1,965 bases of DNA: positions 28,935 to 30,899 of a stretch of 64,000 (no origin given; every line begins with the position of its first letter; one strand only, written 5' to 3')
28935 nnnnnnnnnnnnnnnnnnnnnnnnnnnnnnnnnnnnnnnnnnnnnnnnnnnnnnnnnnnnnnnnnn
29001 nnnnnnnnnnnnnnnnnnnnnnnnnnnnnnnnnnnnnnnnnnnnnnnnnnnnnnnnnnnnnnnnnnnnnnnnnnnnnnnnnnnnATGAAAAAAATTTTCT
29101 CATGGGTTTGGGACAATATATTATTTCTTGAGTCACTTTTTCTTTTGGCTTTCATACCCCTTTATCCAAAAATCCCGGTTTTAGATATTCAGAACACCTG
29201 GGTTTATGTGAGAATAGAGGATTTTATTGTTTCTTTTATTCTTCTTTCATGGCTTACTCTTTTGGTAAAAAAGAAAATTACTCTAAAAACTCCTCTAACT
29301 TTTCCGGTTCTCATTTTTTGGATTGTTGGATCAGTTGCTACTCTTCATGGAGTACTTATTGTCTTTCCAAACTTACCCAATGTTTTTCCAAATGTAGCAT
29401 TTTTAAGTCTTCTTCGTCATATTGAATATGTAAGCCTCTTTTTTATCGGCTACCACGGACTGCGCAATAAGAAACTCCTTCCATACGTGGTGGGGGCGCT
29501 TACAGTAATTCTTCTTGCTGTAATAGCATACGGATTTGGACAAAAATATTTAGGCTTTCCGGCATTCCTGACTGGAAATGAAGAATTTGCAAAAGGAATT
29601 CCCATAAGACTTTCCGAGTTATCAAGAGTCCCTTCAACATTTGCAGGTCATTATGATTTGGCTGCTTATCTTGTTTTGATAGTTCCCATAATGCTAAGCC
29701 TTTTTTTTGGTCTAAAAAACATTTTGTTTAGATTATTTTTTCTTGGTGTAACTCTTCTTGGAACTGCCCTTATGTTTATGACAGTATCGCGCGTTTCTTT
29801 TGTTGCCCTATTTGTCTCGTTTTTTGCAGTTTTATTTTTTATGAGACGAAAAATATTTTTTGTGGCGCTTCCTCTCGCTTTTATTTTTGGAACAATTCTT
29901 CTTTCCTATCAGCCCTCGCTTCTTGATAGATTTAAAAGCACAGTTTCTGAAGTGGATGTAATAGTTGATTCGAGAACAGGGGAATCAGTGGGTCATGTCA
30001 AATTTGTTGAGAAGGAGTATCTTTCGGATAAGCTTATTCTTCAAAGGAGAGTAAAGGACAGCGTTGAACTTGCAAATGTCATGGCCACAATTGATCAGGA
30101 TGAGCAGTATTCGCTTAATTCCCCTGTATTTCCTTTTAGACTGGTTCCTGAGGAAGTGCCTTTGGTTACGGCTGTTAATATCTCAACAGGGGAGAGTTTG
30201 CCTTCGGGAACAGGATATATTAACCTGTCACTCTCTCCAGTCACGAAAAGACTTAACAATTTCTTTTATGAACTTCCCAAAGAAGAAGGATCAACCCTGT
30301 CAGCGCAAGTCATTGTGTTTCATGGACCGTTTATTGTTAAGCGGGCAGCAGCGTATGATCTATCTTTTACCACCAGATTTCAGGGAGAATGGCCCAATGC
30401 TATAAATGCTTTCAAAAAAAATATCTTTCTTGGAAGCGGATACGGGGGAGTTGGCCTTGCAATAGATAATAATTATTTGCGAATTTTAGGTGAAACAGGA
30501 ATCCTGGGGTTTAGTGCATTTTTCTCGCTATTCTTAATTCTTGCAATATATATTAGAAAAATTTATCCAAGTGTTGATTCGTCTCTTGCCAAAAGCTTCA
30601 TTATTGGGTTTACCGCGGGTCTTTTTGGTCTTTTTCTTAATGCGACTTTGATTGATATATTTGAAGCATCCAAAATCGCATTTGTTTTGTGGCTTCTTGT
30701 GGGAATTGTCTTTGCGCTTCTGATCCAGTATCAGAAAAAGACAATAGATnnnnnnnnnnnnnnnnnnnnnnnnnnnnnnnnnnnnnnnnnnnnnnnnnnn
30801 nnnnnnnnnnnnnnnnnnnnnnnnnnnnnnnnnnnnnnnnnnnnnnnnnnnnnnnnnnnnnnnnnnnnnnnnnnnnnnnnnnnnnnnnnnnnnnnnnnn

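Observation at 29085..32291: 1068-aa fusion of an O-antigen-ligase/polymerase-like domain with a second GT-C-like membrane domain; ligase signature His replaced by Asp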

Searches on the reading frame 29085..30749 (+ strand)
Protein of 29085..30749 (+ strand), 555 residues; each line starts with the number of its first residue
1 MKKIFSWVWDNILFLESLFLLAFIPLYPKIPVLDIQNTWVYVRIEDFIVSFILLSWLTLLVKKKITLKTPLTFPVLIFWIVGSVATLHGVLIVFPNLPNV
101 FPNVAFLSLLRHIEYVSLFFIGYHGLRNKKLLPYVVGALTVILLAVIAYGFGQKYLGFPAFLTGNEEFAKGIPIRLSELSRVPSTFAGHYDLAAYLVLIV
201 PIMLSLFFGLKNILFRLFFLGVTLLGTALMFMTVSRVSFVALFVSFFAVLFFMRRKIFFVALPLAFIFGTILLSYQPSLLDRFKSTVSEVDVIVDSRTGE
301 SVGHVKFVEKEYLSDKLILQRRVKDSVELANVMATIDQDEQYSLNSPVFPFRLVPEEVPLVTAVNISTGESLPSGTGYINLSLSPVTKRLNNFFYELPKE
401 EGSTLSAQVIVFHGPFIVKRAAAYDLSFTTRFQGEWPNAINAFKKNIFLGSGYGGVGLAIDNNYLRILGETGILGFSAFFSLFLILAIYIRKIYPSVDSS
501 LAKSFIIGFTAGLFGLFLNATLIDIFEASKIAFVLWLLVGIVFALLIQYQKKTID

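Call 69: search_protein_families(library=pfam, proteins=[window:29085-30749:+], max_evalue=1)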
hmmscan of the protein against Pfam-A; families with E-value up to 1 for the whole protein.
window:29085-30749:+ (555 aa): 2 families
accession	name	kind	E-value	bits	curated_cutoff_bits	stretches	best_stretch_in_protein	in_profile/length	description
PF04932.20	Wzy_C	-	0.0014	18.9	31.7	2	422-480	75-149/149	O-Antigen ligase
PF07954.16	DUF1689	-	0.18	12.6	25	0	459-515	21-83/148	Protein of unknown function (DUF1689)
